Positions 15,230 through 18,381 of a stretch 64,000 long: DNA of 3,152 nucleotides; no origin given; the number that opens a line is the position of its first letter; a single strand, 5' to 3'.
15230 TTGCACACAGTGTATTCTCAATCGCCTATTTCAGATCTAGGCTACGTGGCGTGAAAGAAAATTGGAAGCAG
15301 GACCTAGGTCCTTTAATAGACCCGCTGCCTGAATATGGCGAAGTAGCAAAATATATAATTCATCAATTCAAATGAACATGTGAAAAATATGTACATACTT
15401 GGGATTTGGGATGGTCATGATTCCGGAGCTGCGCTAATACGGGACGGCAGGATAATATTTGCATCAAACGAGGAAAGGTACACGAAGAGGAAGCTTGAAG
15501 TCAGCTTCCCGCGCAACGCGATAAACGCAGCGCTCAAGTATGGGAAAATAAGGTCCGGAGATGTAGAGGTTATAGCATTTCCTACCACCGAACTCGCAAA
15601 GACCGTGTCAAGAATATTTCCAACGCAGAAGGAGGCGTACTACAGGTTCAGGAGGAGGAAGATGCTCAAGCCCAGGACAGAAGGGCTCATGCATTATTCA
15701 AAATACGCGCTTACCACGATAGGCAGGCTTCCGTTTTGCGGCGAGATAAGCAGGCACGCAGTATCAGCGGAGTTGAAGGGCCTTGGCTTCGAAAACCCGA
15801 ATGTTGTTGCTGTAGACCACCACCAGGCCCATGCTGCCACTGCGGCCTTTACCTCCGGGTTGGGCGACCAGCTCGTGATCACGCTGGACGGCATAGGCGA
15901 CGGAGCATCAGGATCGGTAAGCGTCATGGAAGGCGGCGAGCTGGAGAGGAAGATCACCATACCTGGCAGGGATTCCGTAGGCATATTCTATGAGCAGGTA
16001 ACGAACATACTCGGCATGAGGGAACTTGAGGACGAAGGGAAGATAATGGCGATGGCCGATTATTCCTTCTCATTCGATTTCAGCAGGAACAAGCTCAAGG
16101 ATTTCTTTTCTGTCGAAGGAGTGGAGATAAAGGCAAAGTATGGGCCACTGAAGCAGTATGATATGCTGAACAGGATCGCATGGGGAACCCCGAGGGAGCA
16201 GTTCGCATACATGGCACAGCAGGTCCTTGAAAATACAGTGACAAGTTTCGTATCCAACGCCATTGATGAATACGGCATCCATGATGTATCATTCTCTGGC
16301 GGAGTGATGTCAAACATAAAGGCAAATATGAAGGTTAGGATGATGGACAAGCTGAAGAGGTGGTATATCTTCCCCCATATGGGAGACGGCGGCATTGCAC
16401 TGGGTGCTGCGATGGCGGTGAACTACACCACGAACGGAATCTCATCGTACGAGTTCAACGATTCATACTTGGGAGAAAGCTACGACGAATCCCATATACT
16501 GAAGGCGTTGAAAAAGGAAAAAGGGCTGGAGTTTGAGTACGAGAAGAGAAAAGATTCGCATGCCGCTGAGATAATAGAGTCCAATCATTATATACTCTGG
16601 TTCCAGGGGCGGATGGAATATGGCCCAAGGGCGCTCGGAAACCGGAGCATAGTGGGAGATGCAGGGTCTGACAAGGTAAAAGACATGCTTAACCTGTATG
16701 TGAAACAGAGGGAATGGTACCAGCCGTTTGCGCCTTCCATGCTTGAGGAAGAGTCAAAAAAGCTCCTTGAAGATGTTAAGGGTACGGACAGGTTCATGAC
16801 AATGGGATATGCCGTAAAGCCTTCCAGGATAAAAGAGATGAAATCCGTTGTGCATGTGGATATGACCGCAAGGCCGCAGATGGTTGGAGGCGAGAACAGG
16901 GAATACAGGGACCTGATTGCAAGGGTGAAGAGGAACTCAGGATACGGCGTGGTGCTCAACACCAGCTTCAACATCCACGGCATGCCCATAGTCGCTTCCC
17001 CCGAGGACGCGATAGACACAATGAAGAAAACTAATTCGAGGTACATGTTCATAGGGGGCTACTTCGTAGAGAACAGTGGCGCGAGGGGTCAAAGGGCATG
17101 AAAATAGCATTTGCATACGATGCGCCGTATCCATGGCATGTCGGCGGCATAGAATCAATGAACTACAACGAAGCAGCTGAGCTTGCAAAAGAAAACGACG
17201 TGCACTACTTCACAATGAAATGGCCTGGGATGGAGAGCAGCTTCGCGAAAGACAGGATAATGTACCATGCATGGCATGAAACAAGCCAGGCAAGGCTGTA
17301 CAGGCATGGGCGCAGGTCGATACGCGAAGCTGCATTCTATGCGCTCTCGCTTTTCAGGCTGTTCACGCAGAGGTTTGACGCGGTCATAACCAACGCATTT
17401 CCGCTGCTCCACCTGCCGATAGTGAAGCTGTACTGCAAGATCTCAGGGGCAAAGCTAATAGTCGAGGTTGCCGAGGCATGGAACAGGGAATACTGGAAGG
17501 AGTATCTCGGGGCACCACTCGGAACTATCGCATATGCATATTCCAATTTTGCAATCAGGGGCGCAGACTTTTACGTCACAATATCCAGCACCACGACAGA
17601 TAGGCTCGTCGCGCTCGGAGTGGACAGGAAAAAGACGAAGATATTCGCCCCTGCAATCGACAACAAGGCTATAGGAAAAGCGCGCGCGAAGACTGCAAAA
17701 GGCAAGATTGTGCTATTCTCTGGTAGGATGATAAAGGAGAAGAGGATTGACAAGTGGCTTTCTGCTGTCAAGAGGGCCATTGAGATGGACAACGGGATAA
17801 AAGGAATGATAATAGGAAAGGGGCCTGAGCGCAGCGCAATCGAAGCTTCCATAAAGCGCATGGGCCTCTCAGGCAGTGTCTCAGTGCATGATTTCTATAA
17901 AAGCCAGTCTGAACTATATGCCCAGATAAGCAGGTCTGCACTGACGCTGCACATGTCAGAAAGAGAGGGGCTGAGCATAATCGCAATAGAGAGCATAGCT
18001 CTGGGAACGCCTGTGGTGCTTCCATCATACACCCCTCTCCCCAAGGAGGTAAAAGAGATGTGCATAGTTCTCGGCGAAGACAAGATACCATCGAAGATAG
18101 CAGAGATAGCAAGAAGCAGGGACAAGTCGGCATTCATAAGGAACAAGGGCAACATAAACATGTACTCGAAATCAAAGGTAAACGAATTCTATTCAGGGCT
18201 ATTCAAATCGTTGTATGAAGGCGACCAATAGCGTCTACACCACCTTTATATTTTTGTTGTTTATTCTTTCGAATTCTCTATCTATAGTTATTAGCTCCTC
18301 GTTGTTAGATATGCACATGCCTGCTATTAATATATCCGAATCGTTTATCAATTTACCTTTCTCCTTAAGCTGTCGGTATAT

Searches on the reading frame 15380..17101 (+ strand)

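Call 53: search_protein_families(library=pfam, proteins=[window:15380-17101:+], max_evalue=0.001)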
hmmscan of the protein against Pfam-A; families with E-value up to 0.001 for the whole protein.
window:15380-17101:+ (573 aa): 4 families
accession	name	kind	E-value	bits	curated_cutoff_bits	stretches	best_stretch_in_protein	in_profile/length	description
PF16861.10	Carbam_trans_C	-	6.1e-56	189.1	27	1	396-564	1-169/170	Carbamoyltransferase C-terminus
PF02543.21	Carbam_trans_N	-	1.5e-36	127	24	1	6-345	2-346/346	Carbamoyltransferase N-terminus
PF22521.2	HypF_C_2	-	1.4e-05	25.4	27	1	243-342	138-240/241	Carbamoyltransferase, Kae1-like Domain, second subdomain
PF00814.31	TsaD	-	3e-05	24.3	24.8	1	140-326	83-244/264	tRNA N6-adenosine threonylcarbamoyltransferase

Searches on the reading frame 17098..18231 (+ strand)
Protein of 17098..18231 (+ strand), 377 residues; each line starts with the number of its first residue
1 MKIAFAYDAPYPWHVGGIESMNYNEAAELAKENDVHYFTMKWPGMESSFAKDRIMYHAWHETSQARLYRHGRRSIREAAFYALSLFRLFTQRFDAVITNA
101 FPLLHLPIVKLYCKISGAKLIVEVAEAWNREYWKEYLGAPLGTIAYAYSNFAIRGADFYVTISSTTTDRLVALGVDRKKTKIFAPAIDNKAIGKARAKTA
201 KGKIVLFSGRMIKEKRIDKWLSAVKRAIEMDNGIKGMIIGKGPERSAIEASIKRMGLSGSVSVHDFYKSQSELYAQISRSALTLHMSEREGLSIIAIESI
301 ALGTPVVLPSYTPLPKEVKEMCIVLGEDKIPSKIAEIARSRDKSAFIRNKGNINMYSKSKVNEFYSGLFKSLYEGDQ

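Call 54: search_protein_families(library=pfam, proteins=[window:17098-18231:+], max_evalue=0.001)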
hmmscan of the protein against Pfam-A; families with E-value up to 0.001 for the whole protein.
window:17098-18231:+ (377 aa): 5 families
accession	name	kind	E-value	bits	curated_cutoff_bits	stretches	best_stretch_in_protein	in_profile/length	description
PF00534.26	Glycos_transf_1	-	1.1e-17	64.5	26.4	1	194-318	7-131/172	Glycosyl transferases group 1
PF13692.12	Glyco_trans_1_4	-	3.6e-13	50.4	27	1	203-316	2-113/142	Glycosyl transferases group 1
PF20706.3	GT4-conflict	-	3.9e-12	46.3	26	1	162-336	153-335/385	Family 4 Glycosyltransferase in conflict systems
PF13439.12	Glyco_transf_4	-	2.9e-09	37.6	28.5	1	15-188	1-167/170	Glycosyltransferase Family 4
PF13579.12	Glyco_trans_4_4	-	1.2e-06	29.4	29.7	1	16-183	1-155/158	Glycosyl transferase 4-like domain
